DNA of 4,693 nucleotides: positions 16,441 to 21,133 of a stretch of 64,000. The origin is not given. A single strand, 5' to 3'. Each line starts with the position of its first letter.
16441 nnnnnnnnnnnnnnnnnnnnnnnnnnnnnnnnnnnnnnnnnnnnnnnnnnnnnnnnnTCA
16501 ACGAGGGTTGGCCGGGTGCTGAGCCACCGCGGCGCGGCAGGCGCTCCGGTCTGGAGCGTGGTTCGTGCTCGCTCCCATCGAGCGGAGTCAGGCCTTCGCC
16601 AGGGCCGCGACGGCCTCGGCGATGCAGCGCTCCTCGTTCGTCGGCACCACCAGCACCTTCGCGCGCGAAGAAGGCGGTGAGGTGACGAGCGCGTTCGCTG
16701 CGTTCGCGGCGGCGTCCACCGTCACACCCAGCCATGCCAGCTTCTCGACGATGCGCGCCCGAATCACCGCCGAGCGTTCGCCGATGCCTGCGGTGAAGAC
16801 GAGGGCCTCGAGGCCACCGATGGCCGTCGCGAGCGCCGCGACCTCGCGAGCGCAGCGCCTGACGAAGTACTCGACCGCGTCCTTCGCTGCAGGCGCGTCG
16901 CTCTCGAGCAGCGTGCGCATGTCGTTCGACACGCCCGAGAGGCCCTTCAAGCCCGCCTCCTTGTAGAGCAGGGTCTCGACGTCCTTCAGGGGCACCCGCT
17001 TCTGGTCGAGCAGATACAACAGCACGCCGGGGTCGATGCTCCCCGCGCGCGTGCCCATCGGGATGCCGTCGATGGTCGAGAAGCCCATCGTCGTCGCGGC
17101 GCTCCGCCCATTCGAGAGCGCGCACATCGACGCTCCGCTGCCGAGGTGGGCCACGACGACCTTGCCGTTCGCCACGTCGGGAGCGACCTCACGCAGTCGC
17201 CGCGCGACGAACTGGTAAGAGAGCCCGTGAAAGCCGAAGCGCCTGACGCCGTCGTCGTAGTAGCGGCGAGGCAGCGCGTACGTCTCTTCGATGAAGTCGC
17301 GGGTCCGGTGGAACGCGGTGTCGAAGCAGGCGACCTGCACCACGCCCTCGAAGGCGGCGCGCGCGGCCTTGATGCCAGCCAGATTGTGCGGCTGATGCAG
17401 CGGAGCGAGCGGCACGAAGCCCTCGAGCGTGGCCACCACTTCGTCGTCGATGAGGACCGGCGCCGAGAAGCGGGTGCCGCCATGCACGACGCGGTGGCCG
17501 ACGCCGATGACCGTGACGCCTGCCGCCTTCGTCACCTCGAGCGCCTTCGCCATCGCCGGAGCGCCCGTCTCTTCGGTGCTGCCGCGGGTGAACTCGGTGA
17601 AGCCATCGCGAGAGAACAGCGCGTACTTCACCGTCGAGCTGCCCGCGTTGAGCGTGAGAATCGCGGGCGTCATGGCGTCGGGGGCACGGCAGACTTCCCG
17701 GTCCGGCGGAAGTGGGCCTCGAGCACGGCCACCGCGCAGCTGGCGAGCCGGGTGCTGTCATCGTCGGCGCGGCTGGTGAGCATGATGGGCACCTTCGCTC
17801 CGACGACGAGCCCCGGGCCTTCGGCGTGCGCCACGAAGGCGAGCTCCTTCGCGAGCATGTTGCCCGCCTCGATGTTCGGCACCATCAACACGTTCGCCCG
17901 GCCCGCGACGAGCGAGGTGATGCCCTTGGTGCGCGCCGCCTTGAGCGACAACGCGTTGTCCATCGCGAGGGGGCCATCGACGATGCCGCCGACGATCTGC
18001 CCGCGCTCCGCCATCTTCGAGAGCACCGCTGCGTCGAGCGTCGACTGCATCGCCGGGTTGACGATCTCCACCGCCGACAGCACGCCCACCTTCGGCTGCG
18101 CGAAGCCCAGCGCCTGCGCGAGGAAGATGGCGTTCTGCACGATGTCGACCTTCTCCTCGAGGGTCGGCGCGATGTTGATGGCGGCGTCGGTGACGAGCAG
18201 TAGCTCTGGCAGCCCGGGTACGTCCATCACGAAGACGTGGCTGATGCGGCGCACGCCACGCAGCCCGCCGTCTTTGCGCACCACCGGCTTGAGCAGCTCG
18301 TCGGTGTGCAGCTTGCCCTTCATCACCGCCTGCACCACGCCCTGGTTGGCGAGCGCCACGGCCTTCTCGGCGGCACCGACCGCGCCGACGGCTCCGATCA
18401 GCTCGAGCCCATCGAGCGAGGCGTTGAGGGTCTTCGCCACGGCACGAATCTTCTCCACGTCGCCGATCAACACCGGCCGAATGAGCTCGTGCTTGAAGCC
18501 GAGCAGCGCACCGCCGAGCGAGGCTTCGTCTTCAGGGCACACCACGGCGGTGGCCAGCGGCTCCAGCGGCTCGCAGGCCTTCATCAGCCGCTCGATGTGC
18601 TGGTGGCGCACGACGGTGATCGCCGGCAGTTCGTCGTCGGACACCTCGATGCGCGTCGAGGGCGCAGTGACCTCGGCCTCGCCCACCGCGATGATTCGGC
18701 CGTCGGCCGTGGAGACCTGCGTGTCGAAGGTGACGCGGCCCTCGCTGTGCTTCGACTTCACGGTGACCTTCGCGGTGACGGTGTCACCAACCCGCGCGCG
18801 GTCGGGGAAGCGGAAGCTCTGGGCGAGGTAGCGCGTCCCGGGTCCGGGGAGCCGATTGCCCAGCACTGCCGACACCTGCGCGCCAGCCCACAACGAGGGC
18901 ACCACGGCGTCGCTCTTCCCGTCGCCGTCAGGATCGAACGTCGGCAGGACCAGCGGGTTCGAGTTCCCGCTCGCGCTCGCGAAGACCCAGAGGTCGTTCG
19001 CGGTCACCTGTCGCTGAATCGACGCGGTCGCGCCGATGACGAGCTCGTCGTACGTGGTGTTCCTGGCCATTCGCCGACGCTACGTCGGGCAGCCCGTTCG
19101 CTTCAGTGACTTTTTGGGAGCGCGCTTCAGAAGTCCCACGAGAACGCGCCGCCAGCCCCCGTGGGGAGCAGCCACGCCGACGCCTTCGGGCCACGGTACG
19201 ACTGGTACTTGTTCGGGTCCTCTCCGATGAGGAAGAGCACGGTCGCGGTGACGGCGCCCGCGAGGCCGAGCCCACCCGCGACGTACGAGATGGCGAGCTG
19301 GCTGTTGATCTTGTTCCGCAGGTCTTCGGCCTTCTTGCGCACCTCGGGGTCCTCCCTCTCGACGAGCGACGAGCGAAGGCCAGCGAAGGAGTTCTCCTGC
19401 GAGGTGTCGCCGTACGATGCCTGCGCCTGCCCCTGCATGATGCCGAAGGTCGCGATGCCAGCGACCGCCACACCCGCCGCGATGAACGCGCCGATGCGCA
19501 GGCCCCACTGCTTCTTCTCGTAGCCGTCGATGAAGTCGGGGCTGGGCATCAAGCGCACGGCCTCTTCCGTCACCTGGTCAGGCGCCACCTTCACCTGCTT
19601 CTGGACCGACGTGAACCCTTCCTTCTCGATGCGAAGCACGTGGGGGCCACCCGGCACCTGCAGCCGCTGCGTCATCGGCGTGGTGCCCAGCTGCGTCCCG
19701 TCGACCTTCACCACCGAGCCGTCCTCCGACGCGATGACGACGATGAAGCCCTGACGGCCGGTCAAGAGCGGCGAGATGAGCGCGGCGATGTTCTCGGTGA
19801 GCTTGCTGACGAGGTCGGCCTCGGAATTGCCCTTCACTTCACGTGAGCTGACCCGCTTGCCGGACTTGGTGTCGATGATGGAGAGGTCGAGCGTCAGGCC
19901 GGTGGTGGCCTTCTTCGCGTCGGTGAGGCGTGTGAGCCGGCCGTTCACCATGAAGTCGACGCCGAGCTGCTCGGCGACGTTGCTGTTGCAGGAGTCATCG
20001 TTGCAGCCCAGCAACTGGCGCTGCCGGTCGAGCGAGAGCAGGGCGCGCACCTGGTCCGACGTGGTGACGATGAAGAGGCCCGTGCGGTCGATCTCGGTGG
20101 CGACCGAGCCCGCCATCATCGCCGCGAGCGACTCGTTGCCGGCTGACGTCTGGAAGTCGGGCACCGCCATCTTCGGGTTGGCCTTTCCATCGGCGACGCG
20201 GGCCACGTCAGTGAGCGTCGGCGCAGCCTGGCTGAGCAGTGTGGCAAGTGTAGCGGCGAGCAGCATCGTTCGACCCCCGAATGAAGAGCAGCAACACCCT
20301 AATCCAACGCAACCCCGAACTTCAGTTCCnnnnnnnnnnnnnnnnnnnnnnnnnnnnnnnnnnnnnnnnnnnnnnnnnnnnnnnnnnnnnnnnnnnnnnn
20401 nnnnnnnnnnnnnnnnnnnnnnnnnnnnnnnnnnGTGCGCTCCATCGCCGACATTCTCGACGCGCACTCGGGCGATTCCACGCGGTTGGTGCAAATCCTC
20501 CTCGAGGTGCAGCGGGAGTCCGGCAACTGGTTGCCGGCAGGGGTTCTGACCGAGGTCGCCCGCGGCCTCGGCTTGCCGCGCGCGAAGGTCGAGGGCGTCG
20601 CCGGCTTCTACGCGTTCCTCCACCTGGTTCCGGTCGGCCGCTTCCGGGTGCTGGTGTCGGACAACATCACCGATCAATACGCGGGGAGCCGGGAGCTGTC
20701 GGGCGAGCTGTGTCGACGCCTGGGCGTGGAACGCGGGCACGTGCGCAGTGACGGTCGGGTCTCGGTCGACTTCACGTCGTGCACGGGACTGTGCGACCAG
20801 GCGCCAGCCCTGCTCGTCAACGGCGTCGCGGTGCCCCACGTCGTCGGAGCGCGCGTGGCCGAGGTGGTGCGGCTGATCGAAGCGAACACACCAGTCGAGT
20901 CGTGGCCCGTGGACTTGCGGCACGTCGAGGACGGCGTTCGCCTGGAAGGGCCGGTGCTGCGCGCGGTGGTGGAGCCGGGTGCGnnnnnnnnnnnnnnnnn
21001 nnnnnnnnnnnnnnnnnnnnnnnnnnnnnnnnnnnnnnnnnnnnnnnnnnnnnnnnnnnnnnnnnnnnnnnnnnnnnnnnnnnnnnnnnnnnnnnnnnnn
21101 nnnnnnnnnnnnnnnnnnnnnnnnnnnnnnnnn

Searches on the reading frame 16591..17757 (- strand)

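Call 16: search_protein_families(library=pfam, proteins=[window:16591-17757:-], max_evalue=0.001)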
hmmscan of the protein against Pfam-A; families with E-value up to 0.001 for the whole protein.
window:16591-17757:- (389 aa): 1 family
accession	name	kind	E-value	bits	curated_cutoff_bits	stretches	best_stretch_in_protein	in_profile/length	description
PF00871.23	Acetate_kinase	-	2.9e-99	332.8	22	1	72-381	70-392/392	Acetokinase family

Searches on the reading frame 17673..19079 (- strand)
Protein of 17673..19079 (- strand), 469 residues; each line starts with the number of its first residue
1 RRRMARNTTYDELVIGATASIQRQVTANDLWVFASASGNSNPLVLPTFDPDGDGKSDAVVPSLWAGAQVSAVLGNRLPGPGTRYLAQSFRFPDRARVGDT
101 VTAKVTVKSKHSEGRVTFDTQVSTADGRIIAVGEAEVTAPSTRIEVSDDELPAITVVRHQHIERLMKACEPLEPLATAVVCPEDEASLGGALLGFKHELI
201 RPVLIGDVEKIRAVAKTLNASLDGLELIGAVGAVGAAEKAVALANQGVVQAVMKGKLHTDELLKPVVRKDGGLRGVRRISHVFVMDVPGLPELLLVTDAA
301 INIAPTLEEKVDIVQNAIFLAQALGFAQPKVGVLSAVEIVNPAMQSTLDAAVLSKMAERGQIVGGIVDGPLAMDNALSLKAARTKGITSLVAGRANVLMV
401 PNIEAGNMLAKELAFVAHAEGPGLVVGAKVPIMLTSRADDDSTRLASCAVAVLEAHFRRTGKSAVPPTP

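Call 16: search_protein_families(library=pfam, proteins=[window:17673-19079:-], max_evalue=0.001)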
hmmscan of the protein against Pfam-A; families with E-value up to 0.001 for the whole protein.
window:17673-19079:- (469 aa): 2 families
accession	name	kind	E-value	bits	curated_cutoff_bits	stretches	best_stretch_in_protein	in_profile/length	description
PF01515.24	PTA_PTB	-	1.8e-41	143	24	1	238-451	106-318/319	Phosphate acetyl/butaryl transferase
PF01575.25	MaoC_dehydratas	-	0.00021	21.3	27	0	20-114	13-108/123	MaoC like domain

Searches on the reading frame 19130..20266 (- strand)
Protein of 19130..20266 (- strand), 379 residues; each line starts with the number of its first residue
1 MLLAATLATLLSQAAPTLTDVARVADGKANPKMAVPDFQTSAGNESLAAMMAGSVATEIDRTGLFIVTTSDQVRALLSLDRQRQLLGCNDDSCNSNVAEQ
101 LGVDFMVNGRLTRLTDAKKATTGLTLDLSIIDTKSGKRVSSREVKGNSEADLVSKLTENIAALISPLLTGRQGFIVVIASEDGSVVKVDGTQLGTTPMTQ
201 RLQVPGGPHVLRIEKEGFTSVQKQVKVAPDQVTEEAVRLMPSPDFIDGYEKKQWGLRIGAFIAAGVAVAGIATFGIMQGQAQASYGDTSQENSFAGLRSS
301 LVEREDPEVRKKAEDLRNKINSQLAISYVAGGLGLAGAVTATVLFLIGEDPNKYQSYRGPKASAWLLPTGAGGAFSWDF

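Call 16: search_protein_families(library=pfam, proteins=[window:19130-20266:-], max_evalue=0.001)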
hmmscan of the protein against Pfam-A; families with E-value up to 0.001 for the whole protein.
window:19130-20266:- (379 aa): 2 families
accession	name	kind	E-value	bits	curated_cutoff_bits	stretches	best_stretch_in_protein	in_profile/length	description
PF08308.17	PEGA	-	9.2e-12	45.1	20.8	1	175-242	4-70/71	PEGA domain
PF11684.13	DUF3280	-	2.9e-05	24.8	30.1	1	44-151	25-123/138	Protein of unknown function (DUF2380)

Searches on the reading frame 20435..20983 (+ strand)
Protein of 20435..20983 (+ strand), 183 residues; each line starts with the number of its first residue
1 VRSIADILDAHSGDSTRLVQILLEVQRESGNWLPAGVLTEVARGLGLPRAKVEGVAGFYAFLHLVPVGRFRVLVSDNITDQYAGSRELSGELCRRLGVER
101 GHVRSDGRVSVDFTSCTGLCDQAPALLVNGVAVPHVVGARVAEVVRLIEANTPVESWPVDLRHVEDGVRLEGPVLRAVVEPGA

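Call 19: search_solved_structures(query=window:20435-20983:+, max_evalue=0.001, show_alignments=5)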
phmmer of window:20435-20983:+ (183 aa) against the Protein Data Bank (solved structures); distinct sequences matched with E-value up to 0.001: 53.
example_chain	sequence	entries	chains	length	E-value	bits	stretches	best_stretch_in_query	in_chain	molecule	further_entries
5xf9_A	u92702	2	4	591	2.9e-24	89.3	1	21-176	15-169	NAD-reducing hydrogenase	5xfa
7p5h_C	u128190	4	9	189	3.4e-21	79.3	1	4-150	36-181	Fe-hydrogenase, subunit gamma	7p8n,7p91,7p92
9bov_C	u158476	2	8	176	2.8e-20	76.3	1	6-148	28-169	NADH dehydrogenase (Ubiquinone), 24 kDa subunit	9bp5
8a6t_C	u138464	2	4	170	1e-17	68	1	4-146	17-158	Electron bifurcating hydrogenase subunit HydC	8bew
8oh5_A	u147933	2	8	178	5e-17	65.7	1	8-146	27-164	NAD-dependent formate dehydrogenase gamma subunit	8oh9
7t2r_C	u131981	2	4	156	6.6e-17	65.3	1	4-129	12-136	NiFe hydrogenase subunit C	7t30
2fug_2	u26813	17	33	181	6.8e-17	65.3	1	16-144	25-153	NADH-quinone oxidoreductase chain 2 | NADH-QUINONE OXIDOREDUCTASE SUBUNIT 2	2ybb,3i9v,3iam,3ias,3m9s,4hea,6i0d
7p61_E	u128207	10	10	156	2.7e-16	63.3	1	19-144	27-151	NADH dehydrogenase I subunit E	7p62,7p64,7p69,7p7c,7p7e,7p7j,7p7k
9q8i_E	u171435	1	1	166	3.3e-16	63.1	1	19-144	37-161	NADH-quinone oxidoreductase subunit E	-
7awt_E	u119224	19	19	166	3.3e-16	63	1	19-144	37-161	NADH-quinone oxidoreductase subunit E | NADH dehydrogenase I subunit E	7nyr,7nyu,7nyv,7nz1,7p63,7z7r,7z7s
7tgh_V2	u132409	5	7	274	4.3e-16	62.7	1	18-154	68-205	NADH-ubiquinone oxidoreductase 24 kDa subunit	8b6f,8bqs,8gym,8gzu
9mqx_C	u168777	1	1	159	8.9e-16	61.7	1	3-151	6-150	NADH:ubiquinone oxidoreductase 24 kD subunit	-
7ar7_E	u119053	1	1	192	1.2e-15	61.3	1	17-128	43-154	NADH dehydrogenase [ubiquinone] flavoprotein 2, mitochondrial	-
9n5u_C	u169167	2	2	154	1.5e-15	60.9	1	17-148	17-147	NfnC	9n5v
7a23_B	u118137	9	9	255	2.4e-15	60.3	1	17-128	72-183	24kDa | NADH dehydrogenase [ubiquinone] flavoprotein 2, mitochondrial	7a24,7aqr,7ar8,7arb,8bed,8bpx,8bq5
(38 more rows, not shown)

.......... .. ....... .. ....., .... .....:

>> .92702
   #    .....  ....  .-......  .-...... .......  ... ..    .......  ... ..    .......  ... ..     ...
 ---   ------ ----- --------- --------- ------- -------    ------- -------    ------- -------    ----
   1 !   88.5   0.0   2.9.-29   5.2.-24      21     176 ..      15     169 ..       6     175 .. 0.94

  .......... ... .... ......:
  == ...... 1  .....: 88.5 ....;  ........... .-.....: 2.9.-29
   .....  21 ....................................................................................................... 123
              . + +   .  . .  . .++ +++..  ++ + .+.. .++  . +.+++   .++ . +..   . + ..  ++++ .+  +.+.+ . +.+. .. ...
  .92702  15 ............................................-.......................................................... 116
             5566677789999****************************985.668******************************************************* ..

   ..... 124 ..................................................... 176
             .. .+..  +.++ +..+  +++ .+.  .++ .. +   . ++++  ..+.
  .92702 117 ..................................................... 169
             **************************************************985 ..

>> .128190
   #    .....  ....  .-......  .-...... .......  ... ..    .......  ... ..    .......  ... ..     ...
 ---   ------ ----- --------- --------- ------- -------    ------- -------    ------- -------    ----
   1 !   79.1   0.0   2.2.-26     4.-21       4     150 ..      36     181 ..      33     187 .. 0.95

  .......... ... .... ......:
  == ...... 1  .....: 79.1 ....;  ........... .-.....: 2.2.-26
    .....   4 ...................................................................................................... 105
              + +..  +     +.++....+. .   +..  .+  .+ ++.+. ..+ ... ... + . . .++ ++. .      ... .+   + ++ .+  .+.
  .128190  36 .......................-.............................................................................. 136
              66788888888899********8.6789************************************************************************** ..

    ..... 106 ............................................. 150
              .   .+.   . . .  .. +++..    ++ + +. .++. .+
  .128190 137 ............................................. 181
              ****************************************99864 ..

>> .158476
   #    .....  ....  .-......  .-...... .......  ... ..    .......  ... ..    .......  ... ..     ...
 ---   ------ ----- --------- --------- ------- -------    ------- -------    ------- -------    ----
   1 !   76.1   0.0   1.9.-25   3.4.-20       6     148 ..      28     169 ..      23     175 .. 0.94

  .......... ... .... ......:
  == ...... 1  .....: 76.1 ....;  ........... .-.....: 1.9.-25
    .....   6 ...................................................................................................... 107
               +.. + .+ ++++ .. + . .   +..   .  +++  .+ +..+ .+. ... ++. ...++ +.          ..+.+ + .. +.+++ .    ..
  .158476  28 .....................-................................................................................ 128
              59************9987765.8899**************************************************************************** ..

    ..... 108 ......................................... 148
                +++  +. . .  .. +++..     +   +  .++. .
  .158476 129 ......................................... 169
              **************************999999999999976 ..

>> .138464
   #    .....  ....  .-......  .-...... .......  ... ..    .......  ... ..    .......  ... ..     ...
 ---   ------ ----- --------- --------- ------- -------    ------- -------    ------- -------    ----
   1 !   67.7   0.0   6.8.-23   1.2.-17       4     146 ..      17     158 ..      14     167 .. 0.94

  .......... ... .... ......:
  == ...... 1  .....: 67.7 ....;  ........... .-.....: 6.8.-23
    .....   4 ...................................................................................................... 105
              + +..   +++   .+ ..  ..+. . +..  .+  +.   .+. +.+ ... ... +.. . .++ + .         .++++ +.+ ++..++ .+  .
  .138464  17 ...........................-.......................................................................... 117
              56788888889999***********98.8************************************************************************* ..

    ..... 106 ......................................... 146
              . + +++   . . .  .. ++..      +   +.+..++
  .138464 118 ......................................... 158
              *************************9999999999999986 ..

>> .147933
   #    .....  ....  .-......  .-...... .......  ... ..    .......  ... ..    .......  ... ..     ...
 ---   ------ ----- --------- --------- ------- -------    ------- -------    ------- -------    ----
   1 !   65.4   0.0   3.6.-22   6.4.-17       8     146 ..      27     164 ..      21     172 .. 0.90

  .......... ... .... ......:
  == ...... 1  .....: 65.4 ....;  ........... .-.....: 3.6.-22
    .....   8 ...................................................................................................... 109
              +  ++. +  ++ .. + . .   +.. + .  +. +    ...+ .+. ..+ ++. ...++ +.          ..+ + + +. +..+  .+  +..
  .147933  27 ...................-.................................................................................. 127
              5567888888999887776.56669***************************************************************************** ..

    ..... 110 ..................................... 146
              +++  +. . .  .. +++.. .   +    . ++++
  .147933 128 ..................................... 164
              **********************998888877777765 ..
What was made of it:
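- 20435..20989 (+): NuoE-like (thioredoxin-like ferredoxin fold) N-terminal domain of HoxF with a degenerate [2Fe-2S] site: Ser75 and Asp80 (within 20657-20674), Cys116 and Cys120 (within 20777-20794). Alignments to cluster-bearing NuoE homologs (call 19).
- On HoxE-less soluble hydrogenase subtype (Cupriavidus / Rhodococcus / Hydrogenophilus / Hydrogenophaga SH): S-D-C-C here against C-C-C-C in cluster-bearing homologs (call 19).
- Checked: Alignments to cluster-bearing NuoE-like chains (7P5H_C, 9BOV_C, 8A6T_C) put Ser75 and Asp80 at Cys ligands 1 and 2, and Cys116 and Cys120 at ligands 3 and 4 (call 19).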
